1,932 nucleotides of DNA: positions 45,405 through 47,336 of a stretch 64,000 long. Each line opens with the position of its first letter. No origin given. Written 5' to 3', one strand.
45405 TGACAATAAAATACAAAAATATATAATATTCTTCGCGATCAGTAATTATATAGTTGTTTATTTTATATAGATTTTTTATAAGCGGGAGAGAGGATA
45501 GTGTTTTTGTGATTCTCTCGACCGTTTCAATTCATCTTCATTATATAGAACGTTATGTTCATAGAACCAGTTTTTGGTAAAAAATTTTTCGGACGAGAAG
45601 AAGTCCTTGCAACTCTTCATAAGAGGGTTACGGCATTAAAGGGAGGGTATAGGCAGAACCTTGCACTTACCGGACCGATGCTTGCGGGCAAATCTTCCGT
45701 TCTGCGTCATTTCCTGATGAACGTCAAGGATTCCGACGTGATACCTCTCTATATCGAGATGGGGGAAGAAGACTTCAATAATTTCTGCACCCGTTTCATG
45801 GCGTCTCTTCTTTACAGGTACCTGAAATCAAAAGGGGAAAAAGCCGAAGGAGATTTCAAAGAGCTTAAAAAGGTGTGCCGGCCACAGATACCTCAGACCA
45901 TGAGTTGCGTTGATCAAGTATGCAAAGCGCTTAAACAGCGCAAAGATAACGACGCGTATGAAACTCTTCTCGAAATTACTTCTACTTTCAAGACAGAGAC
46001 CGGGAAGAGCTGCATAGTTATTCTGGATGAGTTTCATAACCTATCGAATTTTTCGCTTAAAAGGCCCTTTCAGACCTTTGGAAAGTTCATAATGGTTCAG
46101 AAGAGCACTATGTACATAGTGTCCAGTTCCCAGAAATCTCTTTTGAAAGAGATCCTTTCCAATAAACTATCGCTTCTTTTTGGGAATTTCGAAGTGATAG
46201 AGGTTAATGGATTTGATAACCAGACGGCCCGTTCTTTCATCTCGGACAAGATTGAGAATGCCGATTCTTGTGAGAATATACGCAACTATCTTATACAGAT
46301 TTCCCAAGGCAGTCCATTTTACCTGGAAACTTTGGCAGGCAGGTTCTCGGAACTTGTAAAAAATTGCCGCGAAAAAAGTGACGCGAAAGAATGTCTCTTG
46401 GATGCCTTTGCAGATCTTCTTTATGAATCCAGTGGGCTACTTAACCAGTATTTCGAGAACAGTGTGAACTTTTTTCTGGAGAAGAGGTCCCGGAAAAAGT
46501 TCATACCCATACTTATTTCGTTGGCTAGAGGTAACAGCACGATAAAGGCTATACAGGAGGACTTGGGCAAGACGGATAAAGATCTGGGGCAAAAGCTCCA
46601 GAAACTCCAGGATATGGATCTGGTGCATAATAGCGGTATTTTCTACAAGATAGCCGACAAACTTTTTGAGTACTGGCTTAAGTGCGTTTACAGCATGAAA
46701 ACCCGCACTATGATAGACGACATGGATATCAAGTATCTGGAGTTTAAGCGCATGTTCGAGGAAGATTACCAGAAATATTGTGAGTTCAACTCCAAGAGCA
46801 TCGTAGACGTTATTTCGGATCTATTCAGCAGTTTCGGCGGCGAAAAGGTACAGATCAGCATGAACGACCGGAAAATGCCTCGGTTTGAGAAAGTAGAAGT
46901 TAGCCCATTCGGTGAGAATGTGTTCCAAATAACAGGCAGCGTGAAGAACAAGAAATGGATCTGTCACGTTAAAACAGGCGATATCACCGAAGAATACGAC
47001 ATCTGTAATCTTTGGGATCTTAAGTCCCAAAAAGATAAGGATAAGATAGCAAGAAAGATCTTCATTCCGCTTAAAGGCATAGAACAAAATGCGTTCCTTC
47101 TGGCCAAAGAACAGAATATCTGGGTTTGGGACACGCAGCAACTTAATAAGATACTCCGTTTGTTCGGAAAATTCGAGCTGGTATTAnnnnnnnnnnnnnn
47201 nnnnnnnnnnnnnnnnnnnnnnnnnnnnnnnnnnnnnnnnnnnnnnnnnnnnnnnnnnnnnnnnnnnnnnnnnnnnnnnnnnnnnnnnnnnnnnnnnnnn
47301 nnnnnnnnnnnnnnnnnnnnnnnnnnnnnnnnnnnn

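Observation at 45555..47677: Translationally coupled PF01637-type AAA ATPase (with unassigned nuclease-like C-terminus) plus metallophosphoesterase in an accessory-looking insertion: candidate undescribed defence-like module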

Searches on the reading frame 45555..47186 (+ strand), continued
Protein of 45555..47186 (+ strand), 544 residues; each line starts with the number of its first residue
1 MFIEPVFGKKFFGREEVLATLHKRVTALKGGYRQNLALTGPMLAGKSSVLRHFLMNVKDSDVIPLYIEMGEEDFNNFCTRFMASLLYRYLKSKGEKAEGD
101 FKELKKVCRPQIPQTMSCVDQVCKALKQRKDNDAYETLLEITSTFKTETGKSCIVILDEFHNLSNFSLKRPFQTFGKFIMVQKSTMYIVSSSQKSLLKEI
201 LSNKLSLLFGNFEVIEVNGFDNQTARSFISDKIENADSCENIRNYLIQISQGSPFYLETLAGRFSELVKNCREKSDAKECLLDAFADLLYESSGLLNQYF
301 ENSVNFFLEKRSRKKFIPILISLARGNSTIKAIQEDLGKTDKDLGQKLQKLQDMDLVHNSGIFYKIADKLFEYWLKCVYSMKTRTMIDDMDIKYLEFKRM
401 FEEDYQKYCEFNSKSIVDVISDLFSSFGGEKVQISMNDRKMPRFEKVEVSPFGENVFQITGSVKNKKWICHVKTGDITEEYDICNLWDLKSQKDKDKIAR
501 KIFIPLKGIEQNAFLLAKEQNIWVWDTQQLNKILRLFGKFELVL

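Call 52: find_homologous_proteins(query=L080:6001-7623:+, max_evalue=0.001)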
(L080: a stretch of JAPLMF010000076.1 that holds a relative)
Query L080:6001-7623:+ (541 aa): 958 proteins with E <= 0.001 among 8000 candidates; the best 120 are listed.
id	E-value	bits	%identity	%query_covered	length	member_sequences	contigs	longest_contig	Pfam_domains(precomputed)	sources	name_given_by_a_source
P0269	0.0e+0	1168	100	100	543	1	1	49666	PF13191.13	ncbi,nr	ncbi:MAG: hypothetical protein NTZ95_06140 [Candidatus Omnitrophica bacterium]|nr:hypothetical prote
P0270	0.0e+0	1034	88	100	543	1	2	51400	PF01637.25,PF13191.13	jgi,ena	-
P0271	0.0e+0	1020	85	100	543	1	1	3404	PF13191.13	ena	-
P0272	0.0e+0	1020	86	100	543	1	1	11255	PF13191.13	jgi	-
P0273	0.0e+0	1015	86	100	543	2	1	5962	PF13191.13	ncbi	-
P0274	0.0e+0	1013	84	100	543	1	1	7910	PF13191.13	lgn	-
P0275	4.4e-294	994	84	100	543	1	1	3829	PF13191.13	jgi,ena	-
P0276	4.6e-293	991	83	100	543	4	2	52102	PF13191.13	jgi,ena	-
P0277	1.0e-288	977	82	100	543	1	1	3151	PF13191.13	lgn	-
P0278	2.3e-280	949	84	95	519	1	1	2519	-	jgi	-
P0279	1.5e-264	897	74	100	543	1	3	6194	PF12802.14,PF01637.25,PF24034.2,PF13191.13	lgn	-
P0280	1.8e-261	887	85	89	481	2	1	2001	-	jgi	-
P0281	1.6e-246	837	67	100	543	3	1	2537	PF13191.13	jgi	jgi:AAA+ ATPase superfamily predicted ATPase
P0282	2.2e-233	794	65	100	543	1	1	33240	PF01637.25,PF13191.13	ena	-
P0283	8.5e-233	792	65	100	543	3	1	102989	PF01637.25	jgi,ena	-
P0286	1.7e-211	722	60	100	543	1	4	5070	PF01637.25,PF13191.13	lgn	-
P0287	2.0e-211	722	60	100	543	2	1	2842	PF01637.25,PF13191.13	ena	-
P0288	1.2e-210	719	60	100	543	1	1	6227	PF01637.25,PF13191.13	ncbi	-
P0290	8.8e-210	716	59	100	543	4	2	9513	PF01637.25,PF13191.13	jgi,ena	-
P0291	3.0e-209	715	60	100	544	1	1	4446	PF01637.25,PF13191.13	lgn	-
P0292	3.4e-209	714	59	100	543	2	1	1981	PF01637.25,PF13191.13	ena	-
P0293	5.2e-209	714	60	100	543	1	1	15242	PF01637.25,PF13191.13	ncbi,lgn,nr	ncbi:MAG: ATP-binding protein [Candidatus Omnitrophota bacterium]|nr:ATP-binding protein [Candidatus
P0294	5.6e-209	714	58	100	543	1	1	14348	PF01637.25,PF13191.13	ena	-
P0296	1.3e-208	712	59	100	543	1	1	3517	PF01637.25,PF13191.13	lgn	-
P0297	1.5e-208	712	59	100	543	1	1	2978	PF01637.25,PF13191.13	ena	-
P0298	1.8e-208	712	59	100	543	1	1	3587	PF01637.25,PF13191.13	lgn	-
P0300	4.3e-208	711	59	100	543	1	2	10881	PF01637.25,PF13191.13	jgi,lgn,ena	-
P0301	4.5e-208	711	57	100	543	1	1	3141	PF01637.25,PF13191.13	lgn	-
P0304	1.2e-207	709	58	100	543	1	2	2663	PF01047.29,PF24270.2,PF12802.14,PF01637.25,PF13191.13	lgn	-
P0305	2.4e-207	708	59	100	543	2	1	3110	PF01637.25,PF13191.13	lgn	-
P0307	7.2e-207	707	58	100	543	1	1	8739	PF01637.25,PF13191.13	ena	-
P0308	1.2e-206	706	57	100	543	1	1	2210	PF01637.25,PF13191.13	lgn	-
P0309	1.6e-206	706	57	100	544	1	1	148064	PF01637.25,PF13191.13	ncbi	ncbi:MAG: ATP-binding protein [Candidatus Omnitrophota bacterium]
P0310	2.8e-206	705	58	100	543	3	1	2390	PF01637.25,PF13191.13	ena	-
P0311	5.0e-206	704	59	100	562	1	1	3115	PF01637.25,PF13191.13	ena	-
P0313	6.8e-206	704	58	100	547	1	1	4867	PF01637.25,PF13191.13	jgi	-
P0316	1.8e-205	702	57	100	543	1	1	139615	PF12802.14,PF01637.25,PF13191.13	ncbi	ncbi:MAG: AAA family ATPase [Candidatus Omnitrophota bacterium]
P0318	2.0e-205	702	57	100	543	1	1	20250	PF01637.25,PF13191.13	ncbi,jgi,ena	ncbi:MAG: ATP-binding protein [Candidatus Omnitrophota bacterium]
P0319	2.1e-205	702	59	100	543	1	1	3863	PF01637.25,PF13191.13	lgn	-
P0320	2.3e-205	702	58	100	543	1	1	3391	PF01637.25,PF13191.13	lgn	-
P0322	2.9e-205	701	58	100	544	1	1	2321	PF20703.4,PF01637.25,PF13191.13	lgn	-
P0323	6.0e-205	700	56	100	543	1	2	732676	PF01637.25,PF13191.13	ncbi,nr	ncbi:MAG: ATP-binding protein [Candidatus Omnitrophica bacterium]|nr:ATP-binding protein [Candidatus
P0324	7.0e-205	700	58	100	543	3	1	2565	PF01637.25,PF13191.13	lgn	-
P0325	9.0e-205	700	57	100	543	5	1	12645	PF01637.25,PF13191.13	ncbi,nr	ncbi:MAG: AAA family ATPase [Candidatus Omnitrophica bacterium]|nr:AAA family ATPase [Candidatus Omn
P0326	1.1e-204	700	58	100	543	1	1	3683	PF01637.25,PF13191.13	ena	-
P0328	1.7e-204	699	57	100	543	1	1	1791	PF01637.25,PF13191.13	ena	-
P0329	1.8e-204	699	57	100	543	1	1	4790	PF01637.25,PF13191.13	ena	-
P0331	3.9e-204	698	57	100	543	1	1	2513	PF01637.25,PF13191.13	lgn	-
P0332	5.8e-204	697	56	100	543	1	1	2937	PF01047.29,PF24270.2,PF12802.14,PF01637.25,PF01325.26,PF13191.13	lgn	-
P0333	6.6e-204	697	56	100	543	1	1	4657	PF01637.25,PF13191.13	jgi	-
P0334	8.0e-204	697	56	100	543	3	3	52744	PF01637.25,PF13191.13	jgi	jgi:AAA+ ATPase superfamily predicted ATPase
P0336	1.3e-203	696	56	100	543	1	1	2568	PF01637.25,PF13191.13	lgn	-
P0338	2.0e-203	695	58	100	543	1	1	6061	PF20703.4,PF01637.25,PF13191.13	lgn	-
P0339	2.2e-203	695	59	100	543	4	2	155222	PF01637.25,PF13191.13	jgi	jgi:AAA+ ATPase superfamily predicted ATPase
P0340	2.7e-203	695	57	100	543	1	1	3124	PF01637.25,PF13191.13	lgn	-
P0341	8.0e-203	693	57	100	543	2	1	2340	PF01637.25,PF13191.13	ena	-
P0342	8.1e-203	693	56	100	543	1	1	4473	PF01047.29,PF24270.2,PF12802.14,PF01637.25,PF13191.13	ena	-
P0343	9.0e-203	693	56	100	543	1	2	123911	PF01637.25,PF13191.13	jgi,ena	-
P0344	2.1e-202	692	57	100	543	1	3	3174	PF01637.25,PF13191.13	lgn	-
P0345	2.5e-202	692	58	100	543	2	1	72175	PF01637.25,PF13191.13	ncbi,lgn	-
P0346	2.9e-202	692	57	100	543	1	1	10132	PF01637.25,PF13191.13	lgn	-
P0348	9.4e-202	690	56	100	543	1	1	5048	PF01637.25,PF13191.13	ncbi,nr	ncbi:MAG: ATP-binding protein [Candidatus Omnitrophota bacterium]|nr:ATP-binding protein [Candidatus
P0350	2.2e-201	689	57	100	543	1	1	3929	PF01637.25,PF13191.13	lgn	-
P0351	2.3e-201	689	55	100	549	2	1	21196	PF01637.25,PF13191.13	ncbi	-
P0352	2.4e-201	688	56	100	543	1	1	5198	PF01637.25,PF13191.13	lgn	-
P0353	3.2e-201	688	56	100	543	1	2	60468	PF01637.25,PF13191.13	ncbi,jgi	ncbi:MAG: ATP-binding protein [Candidatus Omnitrophota bacterium]|jgi:hypothetical protein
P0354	4.5e-201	688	56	100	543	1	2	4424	PF01637.25,PF13191.13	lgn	-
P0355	4.7e-201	688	55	100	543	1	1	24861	PF01637.25,PF13191.13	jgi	jgi:AAA+ ATPase superfamily predicted ATPase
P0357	5.7e-201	687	55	100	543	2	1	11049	PF01637.25,PF13191.13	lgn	-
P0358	6.9e-201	687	56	100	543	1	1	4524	PF01637.25,PF13191.13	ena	-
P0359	7.1e-201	687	56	100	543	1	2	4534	PF01637.25,PF13191.13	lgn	-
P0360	7.4e-201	687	56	100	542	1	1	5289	PF01637.25,PF13191.13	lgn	-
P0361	9.1e-201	687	57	100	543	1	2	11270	PF01637.25,PF13191.13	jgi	jgi:AAA+ ATPase superfamily predicted ATPase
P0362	1.2e-200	686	56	100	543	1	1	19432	PF01637.25,PF13191.13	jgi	-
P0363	1.6e-200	686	55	100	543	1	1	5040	PF01637.25,PF13191.13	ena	-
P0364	1.8e-200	686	55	100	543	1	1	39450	PF01637.25,PF13191.13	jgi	jgi:AAA+ ATPase superfamily predicted ATPase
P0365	2.1e-200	685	55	100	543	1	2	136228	PF01637.25,PF13191.13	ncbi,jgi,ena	-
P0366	2.6e-200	685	56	100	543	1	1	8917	PF01637.25,PF13191.13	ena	-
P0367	3.3e-200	685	57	100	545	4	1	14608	PF01637.25,PF13191.13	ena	-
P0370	6.3e-200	684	57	100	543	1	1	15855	PF01637.25,PF13191.13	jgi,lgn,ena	-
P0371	1.0e-199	683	55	100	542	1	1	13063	PF01637.25,PF13191.13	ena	-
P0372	1.1e-199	683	55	100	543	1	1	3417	PF01637.25,PF13191.13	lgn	-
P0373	1.2e-199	683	57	100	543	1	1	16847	PF01637.25,PF13191.13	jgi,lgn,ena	-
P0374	1.5e-199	683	54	100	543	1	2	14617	PF01637.25,PF13191.13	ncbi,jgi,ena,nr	ncbi:MAG: ATP-binding protein [Candidatus Omnitrophota bacterium]|nr:ATP-binding protein [Candidatus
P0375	1.7e-199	682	56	100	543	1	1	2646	PF01637.25,PF13191.13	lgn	-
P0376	3.9e-199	681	56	100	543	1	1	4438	PF01637.25,PF13191.13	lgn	-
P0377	4.0e-199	681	56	100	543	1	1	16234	PF01637.25,PF13191.13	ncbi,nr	ncbi:MAG: ATP-binding protein [Candidatus Omnitrophica bacterium]|nr:ATP-binding protein [Candidatus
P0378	4.2e-199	681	54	100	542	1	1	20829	PF01637.25,PF13191.13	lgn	-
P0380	6.2e-199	681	55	100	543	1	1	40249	PF01637.25,PF13191.13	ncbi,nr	ncbi:MAG: hypothetical protein JW919_03790 [Candidatus Omnitrophica bacterium]|nr:hypothetical prote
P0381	6.9e-199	680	55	100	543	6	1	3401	PF01637.25,PF13191.13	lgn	-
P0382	7.3e-199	680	55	100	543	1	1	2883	PF01637.25,PF13191.13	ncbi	-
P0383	1.1e-198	680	55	100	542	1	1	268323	PF01637.25,PF13191.13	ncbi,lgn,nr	ncbi:MAG: ATP-binding protein [Candidatus Omnitrophota bacterium]|nr:ATP-binding protein [Candidatus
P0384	1.6e-198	679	55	100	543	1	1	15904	PF01637.25,PF13191.13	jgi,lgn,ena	-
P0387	2.4e-198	679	55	100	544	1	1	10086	PF01637.25,PF13191.13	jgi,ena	-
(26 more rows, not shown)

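Call 60: search_protein_families(library=phrogs, proteins=[window:45555-47186:+], max_evalue=0.001)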
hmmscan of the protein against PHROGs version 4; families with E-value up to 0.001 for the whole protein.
window:45555-47186:+ (544 aa): 1 family
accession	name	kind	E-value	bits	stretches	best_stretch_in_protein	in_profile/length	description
phrog_6841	-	unknown function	8.2e-05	22.6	1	147-328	161-341/470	-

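Call 68: search_protein_families(library=pfam, proteins=[L066:7657-8817:-], max_evalue=0.001)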
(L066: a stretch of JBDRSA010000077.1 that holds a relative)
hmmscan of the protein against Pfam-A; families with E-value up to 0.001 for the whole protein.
L066:7657-8817:- (387 aa): 3 families
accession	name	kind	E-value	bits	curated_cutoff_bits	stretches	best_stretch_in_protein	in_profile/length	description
PF01609.27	DDE_Tnp_1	-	2.9e-29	102.7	23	1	121-330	6-200/200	Transposase DDE domain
PF14294.11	DUF4372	-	3.6e-25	88.4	25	1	3-76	1-74/74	Domain of unknown function (DUF4372)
PF13701.12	DDE_Tnp_1_4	-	4e-05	22.5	34.7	1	191-335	223-374/435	Transposase DDE domain group 1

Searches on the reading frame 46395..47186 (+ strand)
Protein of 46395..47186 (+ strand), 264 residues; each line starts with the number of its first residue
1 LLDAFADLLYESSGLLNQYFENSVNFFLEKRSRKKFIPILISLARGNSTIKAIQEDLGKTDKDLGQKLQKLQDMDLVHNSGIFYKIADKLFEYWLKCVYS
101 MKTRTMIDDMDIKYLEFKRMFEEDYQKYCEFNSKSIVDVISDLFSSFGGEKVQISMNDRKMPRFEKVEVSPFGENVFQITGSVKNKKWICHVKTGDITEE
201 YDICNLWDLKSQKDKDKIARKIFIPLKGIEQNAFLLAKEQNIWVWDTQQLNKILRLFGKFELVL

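Call 29: search_protein_families(library=pfam, proteins=[window:46395-47186:+], max_evalue=10)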
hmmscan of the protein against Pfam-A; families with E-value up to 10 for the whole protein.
window:46395-47186:+ (264 aa): 2 families
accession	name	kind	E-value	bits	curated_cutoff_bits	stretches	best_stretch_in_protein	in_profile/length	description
PF12015.13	Bud3_N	-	0.012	15.8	25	1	50-109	6-65/182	Bud3, N-terminal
PF01022.26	HTH_5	-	0.11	12.9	22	1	39-78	7-46/47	Bacterial regulatory protein, arsR family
